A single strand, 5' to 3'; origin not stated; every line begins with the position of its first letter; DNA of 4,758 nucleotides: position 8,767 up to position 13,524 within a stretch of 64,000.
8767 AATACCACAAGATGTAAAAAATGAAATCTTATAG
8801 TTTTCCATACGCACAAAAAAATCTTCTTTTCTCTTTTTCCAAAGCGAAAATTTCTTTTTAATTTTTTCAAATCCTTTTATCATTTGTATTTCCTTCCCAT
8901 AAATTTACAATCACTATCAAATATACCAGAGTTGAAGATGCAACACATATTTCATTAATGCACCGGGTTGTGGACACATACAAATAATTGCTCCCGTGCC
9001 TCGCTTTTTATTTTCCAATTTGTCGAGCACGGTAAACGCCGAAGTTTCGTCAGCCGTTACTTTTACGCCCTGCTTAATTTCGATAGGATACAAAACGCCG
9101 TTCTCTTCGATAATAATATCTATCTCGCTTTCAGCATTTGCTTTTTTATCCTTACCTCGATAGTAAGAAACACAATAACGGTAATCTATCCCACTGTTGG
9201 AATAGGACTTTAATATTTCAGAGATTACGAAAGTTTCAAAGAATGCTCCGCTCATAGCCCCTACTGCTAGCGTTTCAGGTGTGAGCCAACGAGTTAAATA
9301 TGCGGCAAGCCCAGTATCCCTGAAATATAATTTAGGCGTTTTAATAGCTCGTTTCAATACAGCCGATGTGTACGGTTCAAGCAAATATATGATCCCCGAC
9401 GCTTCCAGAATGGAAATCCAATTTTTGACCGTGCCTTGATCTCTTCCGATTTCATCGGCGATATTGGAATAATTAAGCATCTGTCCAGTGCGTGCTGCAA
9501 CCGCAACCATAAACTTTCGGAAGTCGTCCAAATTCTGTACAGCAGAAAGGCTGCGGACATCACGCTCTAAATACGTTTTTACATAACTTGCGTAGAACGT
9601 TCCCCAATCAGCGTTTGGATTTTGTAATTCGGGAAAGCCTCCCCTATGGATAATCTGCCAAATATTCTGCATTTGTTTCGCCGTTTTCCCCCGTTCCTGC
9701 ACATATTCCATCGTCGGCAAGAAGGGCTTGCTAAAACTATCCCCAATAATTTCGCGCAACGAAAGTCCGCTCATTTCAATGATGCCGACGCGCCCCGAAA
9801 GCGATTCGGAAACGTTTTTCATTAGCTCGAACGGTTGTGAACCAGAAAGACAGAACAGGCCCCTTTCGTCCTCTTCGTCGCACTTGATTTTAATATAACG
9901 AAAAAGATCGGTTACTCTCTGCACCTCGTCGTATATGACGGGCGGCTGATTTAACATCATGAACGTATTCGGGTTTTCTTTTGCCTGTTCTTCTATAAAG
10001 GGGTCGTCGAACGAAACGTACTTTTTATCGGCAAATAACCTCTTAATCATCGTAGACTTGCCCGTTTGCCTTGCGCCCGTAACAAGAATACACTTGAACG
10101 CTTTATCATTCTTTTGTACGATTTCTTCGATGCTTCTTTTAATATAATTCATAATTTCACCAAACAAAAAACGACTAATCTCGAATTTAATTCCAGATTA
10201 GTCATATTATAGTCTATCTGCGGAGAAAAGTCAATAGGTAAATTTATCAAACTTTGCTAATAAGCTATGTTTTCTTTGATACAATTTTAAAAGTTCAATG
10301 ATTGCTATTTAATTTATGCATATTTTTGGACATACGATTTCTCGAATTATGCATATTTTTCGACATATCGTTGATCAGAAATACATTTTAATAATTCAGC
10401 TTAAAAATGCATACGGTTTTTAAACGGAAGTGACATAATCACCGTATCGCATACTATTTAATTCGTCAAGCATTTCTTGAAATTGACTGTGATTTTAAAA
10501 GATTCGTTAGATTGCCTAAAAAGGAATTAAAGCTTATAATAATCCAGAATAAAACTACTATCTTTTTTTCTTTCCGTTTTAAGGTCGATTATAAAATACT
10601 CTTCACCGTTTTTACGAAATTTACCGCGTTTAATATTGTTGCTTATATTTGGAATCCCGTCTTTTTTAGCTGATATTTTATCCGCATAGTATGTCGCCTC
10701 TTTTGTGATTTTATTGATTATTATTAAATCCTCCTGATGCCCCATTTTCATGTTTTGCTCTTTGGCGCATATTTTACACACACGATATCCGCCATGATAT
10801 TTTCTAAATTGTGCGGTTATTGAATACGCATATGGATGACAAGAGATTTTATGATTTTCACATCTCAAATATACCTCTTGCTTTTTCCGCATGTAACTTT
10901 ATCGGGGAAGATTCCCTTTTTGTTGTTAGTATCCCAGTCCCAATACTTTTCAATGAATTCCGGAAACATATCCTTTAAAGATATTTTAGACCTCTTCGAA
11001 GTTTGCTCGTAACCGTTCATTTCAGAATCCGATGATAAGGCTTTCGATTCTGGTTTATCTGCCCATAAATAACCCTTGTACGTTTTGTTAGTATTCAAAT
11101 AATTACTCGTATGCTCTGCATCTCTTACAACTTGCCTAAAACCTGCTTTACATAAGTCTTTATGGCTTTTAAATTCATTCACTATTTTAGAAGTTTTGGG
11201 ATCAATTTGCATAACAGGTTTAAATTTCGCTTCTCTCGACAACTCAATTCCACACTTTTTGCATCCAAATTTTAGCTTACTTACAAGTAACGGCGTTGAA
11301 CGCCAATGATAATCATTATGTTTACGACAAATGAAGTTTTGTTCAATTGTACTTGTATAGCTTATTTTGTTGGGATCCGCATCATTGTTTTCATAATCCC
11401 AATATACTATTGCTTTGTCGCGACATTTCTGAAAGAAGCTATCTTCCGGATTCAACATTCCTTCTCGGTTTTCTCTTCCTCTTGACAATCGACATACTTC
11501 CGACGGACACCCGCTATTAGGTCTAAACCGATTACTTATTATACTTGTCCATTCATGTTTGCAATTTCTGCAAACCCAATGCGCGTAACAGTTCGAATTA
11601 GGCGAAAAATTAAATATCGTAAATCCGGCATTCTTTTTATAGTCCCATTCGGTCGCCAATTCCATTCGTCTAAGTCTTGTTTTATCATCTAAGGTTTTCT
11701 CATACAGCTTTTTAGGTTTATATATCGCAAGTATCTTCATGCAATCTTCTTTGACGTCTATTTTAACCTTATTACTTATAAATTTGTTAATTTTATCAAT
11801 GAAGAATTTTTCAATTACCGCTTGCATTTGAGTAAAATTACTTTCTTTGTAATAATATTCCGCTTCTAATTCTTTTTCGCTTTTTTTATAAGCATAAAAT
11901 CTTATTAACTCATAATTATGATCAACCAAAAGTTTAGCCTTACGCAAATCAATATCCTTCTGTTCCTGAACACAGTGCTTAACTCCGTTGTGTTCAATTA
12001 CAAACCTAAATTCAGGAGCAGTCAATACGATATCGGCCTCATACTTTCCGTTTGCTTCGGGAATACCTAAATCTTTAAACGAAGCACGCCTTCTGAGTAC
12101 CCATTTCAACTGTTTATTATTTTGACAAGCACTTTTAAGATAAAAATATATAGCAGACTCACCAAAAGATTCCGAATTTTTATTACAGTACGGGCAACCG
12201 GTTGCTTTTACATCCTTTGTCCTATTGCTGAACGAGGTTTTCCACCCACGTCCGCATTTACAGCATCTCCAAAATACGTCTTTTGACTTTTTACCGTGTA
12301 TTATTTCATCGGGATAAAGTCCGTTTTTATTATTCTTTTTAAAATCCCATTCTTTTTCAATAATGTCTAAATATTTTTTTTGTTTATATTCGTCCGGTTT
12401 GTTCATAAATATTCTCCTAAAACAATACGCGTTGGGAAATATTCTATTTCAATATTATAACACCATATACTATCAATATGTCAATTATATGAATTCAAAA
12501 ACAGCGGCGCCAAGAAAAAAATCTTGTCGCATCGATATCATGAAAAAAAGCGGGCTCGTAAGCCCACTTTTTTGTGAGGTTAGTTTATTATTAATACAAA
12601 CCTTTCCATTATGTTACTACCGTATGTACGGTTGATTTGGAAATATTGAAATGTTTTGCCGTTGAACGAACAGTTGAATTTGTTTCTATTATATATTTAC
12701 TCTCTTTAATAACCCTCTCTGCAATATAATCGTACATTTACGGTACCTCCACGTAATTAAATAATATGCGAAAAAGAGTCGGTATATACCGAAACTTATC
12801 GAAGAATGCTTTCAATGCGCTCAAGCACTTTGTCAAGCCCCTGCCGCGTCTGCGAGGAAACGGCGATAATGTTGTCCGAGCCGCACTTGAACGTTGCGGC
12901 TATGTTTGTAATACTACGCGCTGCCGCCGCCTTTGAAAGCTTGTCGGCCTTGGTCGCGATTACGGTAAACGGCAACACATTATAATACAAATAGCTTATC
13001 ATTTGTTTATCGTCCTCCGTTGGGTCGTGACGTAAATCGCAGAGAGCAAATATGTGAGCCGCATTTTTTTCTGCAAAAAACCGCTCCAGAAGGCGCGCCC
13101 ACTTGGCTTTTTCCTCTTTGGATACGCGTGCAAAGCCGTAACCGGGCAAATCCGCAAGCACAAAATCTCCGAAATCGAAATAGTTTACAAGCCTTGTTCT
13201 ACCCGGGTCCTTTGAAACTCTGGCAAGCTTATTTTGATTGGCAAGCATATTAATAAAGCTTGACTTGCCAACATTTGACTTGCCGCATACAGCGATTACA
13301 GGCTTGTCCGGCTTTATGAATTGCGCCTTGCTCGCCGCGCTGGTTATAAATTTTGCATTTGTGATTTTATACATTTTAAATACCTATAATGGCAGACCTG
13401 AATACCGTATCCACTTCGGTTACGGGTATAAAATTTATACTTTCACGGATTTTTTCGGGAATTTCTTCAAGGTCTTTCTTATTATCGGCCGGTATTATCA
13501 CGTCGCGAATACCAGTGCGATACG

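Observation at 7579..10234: Self-contained two-gene operon: AAA/PD-(D/E)xK ATPase plus a 4-TM protein ending in an HRDC domain (candidate uncharacterised defence or abortive-infection module)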

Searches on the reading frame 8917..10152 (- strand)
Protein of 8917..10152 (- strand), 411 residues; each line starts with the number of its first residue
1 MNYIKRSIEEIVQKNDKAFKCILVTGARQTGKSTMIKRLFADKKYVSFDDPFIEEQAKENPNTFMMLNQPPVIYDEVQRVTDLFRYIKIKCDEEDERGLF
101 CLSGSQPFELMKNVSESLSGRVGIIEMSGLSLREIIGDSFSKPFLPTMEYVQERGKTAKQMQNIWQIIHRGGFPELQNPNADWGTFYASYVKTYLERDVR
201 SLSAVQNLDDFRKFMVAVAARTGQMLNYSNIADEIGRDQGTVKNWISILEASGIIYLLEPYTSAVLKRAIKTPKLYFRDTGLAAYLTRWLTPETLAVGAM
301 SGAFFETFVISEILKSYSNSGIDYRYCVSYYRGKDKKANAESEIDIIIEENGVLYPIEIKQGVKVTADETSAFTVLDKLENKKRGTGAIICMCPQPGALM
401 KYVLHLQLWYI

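Call 3: search_protein_families(library=pfam, proteins=[window:8917-10152:-], max_evalue=1)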
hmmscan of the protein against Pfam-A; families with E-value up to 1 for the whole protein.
window:8917-10152:- (411 aa): 13 families
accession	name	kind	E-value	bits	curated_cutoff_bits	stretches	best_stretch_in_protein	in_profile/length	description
PF13635.12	DUF4143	-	1.3e-42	145.7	28.1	1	196-361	1-159/160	Domain of unknown function (DUF4143)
PF13173.12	AAA_14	-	3.9e-25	88.8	27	1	20-135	3-128/129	AAA domain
PF03444.21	HrcA_DNA-bdg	-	0.00083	19.4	21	1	215-255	13-53/79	Winged helix-turn-helix transcription repressor, HrcA DNA-binding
PF01637.24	ATPase_2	-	0.013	15.7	33.2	1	7-75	10-69/225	ATPase domain predominantly from Archaea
PF13401.12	AAA_22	-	0.016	15.9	27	1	20-59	6-33/130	AAA domain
PF13191.12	AAA_16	-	0.029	15.3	32.6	1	18-41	23-46/167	AAA ATPase domain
PF13384.12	HTH_23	-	0.04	14.2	24.6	1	220-256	14-48/50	Homeodomain-like domain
PF01047.28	MarR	-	0.05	13.9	24.6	1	226-256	18-48/59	MarR family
PF13730.12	HTH_36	-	0.056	13.7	25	1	227-255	27-55/55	Helix-turn-helix domain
PF05621.17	TniB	-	0.09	12.6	22.4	1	6-44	21-59/189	Bacterial TniB protein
PF00910.28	RNA_helicase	-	0.091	13.7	21.5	1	22-83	1-64/105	RNA helicase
PF13521.12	AAA_28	-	0.17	12.5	27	1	22-49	2-29/164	AAA domain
PF13518.12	HTH_28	-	0.19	12.3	25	1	224-254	12-41/52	Helix-turn-helix domain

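Call 4: search_protein_families(library=padloc, proteins=[window:8917-10152:-], max_evalue=1)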
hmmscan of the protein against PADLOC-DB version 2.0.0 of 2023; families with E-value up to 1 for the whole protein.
window:8917-10152:- (411 aa): 17 families
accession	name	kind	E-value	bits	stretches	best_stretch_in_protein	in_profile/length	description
PDLC04790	PDC-S01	-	6.6e-95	316.3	1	1-392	8-398/422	-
PDLC04789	PDC-S01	-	6.7e-51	171.5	1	1-374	1-353/375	-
PDLC04787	PDC-S01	-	5.4e-27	92.7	1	1-395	6-389/412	-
PDLC04791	PDC-S01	-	1.1e-26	91.5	2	168-374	162-364/395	-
PDLC04788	PDC-S01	-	3.9e-20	70.2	1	6-364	4-385/448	-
PDLC04786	PDC-S01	-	1.1e-17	62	2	72-374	91-399/439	-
PDLC04792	PDC-S01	-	7.5e-14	49.1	2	5-133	3-149/452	-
PDLC01857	CARF3--CARF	-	0.00028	18.6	1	198-255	116-173/201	-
PDLC01898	CARF4--CARF_PDDEXK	-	0.0019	15.5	1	299-368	171-237/296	-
PDLC01880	CARF4--CARF_PDDEXK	-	0.0029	15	1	295-387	233-316/364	-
PDLC01890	CARF4--CARF_PDDEXK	-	0.0047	14.4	1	301-368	232-295/366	-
PDLC01037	Csx1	-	0.0065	14.1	1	280-391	197-277/320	ARF+Nuclease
PDLC04984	PDC-S27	-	0.0074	13.2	0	8-46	14-50/474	-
PDLC01434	CasR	-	0.012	13.5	1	227-256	143-172/191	"CAS-I,CAS-II,CAS-III,CAS-IV,CAS-V,CAS-VI; associated_signaling"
PDLC01903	CARF4--CARF_PDDEXK_TM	-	0.016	12.6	1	300-392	267-346/380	-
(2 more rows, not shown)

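Call 5: search_protein_families(library=ncbifam, proteins=[window:8917-10152:-], max_evalue=1)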
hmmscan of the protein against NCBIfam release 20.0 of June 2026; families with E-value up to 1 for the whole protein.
window:8917-10152:- (411 aa): 9 families
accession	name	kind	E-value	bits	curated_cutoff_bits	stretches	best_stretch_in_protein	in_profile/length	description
NF000233.2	LEN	exception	0.035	13.5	640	1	101-133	19-51/286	LEN family class A beta-lactamase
TIGR01884.1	cas_HTH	subfamily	0.035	13.5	60.2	1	227-256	158-187/202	CRISPR-associated CARF protein Csa3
TIGR03879.1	near_KaiC_dom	domain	0.053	14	65.1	1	214-246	24-56/91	probable regulatory domain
NF053861.1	DS8_antiphage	equivalog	0.086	10.5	790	1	7-42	359-393/994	anti-phage protein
NF009152.0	PRK12497.2-4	equivalog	0.089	12.9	111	1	343-368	40-64/114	YraN family protein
NF051480.1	OKP-D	exception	0.12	11.8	650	1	101-133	19-51/286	OKP-D family broad-spectrum class A beta-lactamase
NF000285.3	SHV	exception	0.13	11.7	640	1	103-134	20-51/285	SHV family class A beta-lactamase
NF012143.0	SHV_LEN_OKP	exception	0.14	11.4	535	1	102-134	19-51/285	SHV/LEN/OKP family class A beta-lactamase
NF038308.1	RNA_repair_RtcR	equivalog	0.18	10.6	650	1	5-54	190-240/530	RNA repair transcriptional activator RtcR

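Call 66: search_solved_structures(query=window:8917-10152:-, max_evalue=0.01)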
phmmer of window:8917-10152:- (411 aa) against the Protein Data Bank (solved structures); distinct sequences matched with E-value up to 0.01: 0.

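Call 90: find_homologous_proteins(query=window:8917-10152:-, max_evalue=1e-50)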
Query window:8917-10152:- (411 aa): 7993 proteins with E <= 1e-50 among 8000 candidates; the best 120 are listed.
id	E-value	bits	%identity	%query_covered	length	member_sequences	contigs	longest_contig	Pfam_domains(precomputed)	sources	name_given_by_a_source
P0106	5.7e-246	834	89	100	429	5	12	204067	PF13173.13,PF13635.13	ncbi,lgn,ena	-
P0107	1.5e-241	819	86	100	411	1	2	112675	PF13173.13,PF13635.13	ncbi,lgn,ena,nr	ncbi:MAG: ATP-binding protein [Clostridia bacterium]|nr:ATP-binding protein [Clostridia bacterium]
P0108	2.4e-241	818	86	100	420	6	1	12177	PF13173.13,PF13635.13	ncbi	-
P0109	1.5e-239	812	85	100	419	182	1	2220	PF13173.13,PF13635.13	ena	-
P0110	3.2e-238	808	84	100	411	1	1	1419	PF13173.13,PF13635.13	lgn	-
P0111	1.4e-236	803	84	100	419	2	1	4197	PF13173.13,PF13635.13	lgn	-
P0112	4.0e-236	801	82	100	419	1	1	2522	PF13173.13,PF13635.13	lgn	-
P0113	4.5e-236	801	84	100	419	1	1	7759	PF13173.13,PF13635.13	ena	-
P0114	7.6e-236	800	82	100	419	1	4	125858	PF13173.13,PF13635.13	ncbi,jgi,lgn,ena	-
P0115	1.8e-235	799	83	100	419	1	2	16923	PF13173.13,PF13635.13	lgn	-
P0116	2.0e-235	799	81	100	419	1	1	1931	PF13173.13,PF13635.13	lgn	-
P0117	8.4e-235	797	82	100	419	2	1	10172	PF13173.13,PF13635.13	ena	-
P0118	1.8e-234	796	81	100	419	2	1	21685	PF13173.13,PF13635.13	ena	-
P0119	3.7e-234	795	81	100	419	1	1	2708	PF13173.13,PF13635.13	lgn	-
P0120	5.5e-234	794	81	100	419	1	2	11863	PF13173.13,PF13635.13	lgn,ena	-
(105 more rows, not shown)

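Call 99: search_dna_similar(query=window:8917-10152:-, collection=plasmids, mode=protein, max_evalue=1e-40, max_rows=12)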
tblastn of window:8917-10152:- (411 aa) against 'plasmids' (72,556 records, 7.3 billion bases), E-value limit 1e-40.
Records with a match: 82; places in all: 82; records where one place covers at least 80% of the query: 80.
Best place of each record, by identity: <60% 82.
By first word of the organism name: Moraxella 30; Rhizobium 12; Agrobacterium 11; Ensifer 5; Runella 3; Shinella 3; Sinorhizobium 3; Subdoligranulum 1; Treponema 1; Allochromatium 1; and 12 more.
By predicted mobility (MOB-suite, as given by PLSDB): non-mobilizable 30; mobilizable 29; conjugative 23.
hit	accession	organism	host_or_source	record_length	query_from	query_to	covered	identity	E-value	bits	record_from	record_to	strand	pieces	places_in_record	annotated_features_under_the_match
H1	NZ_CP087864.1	Moraxella bovis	Bovine,bacteria culture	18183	3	411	100%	46.2%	2e-113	372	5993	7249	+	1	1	ATP-binding protein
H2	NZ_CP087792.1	Moraxella bovis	Bovine,bacteria culture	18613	3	411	100%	46.2%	2e-113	372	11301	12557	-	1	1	ATP-binding protein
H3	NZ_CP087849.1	Moraxella bovis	Bovine,bacteria culture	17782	3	411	100%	46.0%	8e-114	373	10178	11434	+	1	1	ATP-binding protein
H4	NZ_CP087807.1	Moraxella bovis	Bovine,bacteria culture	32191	3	411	100%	45.8%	6e-113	370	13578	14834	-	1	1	ATP-binding protein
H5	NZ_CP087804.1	Moraxella bovis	Bovine,bacteria culture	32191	3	411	100%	45.8%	6e-113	370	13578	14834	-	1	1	ATP-binding protein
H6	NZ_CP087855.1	Moraxella bovis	Bovine,bacteria culture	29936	3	399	97%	46.1%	1e-112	369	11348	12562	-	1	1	ATP-binding protein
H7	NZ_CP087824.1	Moraxella bovis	Bovine,bacteria culture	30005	3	399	97%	46.1%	1e-112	369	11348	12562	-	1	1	ATP-binding protein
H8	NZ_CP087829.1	Moraxella bovis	Bovine,bacteria culture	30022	3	399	97%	46.1%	1e-112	369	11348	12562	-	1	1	ATP-binding protein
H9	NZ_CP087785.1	Moraxella bovis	Bovine,bacteria culture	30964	3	399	97%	46.1%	1e-112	369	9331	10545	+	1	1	ATP-binding protein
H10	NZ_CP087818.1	Moraxella bovis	Bovine,bacteria culture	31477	3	399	97%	46.1%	1e-112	369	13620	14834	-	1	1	ATP-binding protein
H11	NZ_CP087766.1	Moraxella bovis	Bovine,bacteria culture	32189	3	399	97%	46.1%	1e-112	369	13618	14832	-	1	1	ATP-binding protein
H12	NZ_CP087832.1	Moraxella bovis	Bovine,bacteria culture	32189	3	399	97%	46.1%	1e-112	369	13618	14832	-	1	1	ATP-binding protein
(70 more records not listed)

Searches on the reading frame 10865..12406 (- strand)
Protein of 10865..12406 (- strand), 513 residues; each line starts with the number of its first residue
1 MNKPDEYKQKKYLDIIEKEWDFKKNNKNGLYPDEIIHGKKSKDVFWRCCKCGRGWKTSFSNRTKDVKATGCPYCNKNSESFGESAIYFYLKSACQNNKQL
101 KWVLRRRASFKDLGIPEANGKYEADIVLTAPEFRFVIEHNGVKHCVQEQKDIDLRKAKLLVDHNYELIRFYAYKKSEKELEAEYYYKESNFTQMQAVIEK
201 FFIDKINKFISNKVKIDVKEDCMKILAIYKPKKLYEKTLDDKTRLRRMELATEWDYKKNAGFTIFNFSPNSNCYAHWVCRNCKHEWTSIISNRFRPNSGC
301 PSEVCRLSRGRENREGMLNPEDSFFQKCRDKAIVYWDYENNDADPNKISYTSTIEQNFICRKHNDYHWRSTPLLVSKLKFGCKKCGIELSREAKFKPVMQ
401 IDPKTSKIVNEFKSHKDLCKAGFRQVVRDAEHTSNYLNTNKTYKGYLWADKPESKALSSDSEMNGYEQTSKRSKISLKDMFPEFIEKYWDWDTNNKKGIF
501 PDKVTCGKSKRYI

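Call 44: search_protein_families(library=pfam, proteins=[window:10865-12406:-], max_evalue=0.01)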
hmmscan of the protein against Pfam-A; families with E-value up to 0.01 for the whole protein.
window:10865-12406:- (513 aa): 1 family
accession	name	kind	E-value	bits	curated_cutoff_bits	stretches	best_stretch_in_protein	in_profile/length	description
PF14311.12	DUF4379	-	1.9e-32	111.7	24.5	3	250-302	1-52/56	Probable Treble clef zinc finger domain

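Call 54: search_protein_families(library=padloc, proteins=[window:10865-12406:-], max_evalue=0.00001)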
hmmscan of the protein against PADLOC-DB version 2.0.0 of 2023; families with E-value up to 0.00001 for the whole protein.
window:10865-12406:- (513 aa): 0 families

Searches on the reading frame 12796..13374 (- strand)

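Call 44: search_protein_families(library=pfam, proteins=[window:12796-13374:-], max_evalue=0.01)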
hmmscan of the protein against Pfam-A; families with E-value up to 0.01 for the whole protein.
window:12796-13374:- (192 aa): 7 families
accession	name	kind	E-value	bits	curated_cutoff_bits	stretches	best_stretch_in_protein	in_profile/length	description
PF01926.29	MMR_HSR1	-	2.5e-18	66.7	21.9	1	27-142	2-113/113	50S ribosome-binding GTPase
PF03193.22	RsgA_GTPase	-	1.4e-08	35.2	30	1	25-79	107-168/174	RsgA GTPase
PF02421.24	FeoB_N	-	5.9e-07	29.6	27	1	27-186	3-155/156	Ferrous iron transport protein B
PF00350.29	Dynamin_N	-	2.6e-06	28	27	1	27-52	1-26/168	Dynamin family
PF13671.12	AAA_33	-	0.0027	18.5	27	1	26-64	1-39/143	AAA domain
PF00735.24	Septin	-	0.0061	16.3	26.2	0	27-51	7-31/280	Septin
PF00009.33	GTP_EFTU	-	0.008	16.2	26.5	0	111-190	99-185/188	Elongation factor Tu GTP binding domain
